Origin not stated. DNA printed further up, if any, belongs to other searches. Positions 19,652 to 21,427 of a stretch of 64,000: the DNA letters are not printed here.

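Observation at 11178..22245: Amino-sugar catabolic operon that also encodes a lactate/glycolate-dehydrogenase-like FAD + Fe-S + Etf redox module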

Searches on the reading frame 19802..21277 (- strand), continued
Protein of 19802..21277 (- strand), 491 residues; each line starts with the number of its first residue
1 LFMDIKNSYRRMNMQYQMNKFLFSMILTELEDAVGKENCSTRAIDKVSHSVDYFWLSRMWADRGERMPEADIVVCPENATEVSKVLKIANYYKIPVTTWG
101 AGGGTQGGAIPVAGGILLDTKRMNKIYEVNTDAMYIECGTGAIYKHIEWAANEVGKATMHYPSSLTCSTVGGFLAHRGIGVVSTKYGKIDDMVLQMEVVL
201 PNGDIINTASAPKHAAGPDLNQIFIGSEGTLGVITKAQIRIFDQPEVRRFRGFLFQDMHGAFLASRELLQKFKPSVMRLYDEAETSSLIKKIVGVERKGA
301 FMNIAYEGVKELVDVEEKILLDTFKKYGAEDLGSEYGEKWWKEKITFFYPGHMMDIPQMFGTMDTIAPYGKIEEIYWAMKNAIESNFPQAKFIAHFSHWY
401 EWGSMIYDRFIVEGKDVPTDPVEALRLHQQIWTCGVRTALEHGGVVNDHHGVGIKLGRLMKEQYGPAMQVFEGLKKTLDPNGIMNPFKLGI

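Call 68: search_protein_representatives(protein=window:19802-21238:-)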
Query: 478 residues. Proteins with E-value up to 0.001 (for the whole library): 20841; up to 1e-10: 8061; up to 1e-30: 1058. The best 150 are listed.
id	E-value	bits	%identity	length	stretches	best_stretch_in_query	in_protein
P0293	3.0e-173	593.1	53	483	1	2-478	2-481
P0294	5.1e-135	467.1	46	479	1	5-478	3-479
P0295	1.5e-121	422.7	40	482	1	5-478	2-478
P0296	1.7e-116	405.9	64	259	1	221-478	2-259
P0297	5.2e-107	374.7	41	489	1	14-477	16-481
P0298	3.6e-102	358.7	40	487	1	15-477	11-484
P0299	2.0e-100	353.0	41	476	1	9-477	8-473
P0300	3.8e-100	352.1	43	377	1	105-477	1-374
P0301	5.9e-98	344.8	32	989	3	15-274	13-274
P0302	6.7e-98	344.7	39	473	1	12-478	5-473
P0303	2.7e-97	342.7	41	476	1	12-476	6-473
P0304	2.7e-95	336.1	39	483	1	13-478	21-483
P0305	1.1e-94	334.1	32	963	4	14-285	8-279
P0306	4.4e-93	328.8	39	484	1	37-478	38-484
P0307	5.9e-89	315.2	39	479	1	1-478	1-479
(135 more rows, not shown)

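Call 75: find_encoding_contigs(protein=P0087, flank=10000, max_places=2)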
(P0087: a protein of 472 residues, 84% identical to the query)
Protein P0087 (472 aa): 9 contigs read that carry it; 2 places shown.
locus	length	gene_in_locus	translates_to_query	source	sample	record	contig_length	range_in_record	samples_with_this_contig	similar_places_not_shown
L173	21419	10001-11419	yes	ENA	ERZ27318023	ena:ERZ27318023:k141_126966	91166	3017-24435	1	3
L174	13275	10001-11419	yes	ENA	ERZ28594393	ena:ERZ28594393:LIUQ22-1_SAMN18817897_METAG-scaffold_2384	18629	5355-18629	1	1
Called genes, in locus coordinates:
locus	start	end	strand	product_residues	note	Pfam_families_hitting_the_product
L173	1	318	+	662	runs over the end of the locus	PF15979:Glyco_hydro_115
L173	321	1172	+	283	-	PF00106:adh_short, PF08659:KR, PF13561:adh_short_C2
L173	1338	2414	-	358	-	PF02012:BNR (faint), PF13088:BNR_2 (weak)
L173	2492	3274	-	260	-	PF00561:Abhydrolase_1, PF12697:Abhydrolase_6, PF00975:Thioesterase (weak), PF12146:Hydrolase_4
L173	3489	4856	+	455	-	PF01554:MatE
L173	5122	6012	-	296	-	PF01261:AP_endonuc_2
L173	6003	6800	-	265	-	PF04951:Peptidase_M55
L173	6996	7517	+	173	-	-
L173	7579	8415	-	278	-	PF01418:HTH_6, PF13580:SIS_2 (faint), PF01380:SIS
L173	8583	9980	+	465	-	-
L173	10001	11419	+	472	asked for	PF01565:FAD_binding_4, PF02913:FAD-oxidase_C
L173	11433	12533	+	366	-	PF13183:Fer4_8 (weak)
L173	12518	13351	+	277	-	PF01116:F_bP_aldolase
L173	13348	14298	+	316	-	PF00294:PfkB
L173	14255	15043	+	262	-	PF04962:KduI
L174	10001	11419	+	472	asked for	PF01565:FAD_binding_4, PF02913:FAD-oxidase_C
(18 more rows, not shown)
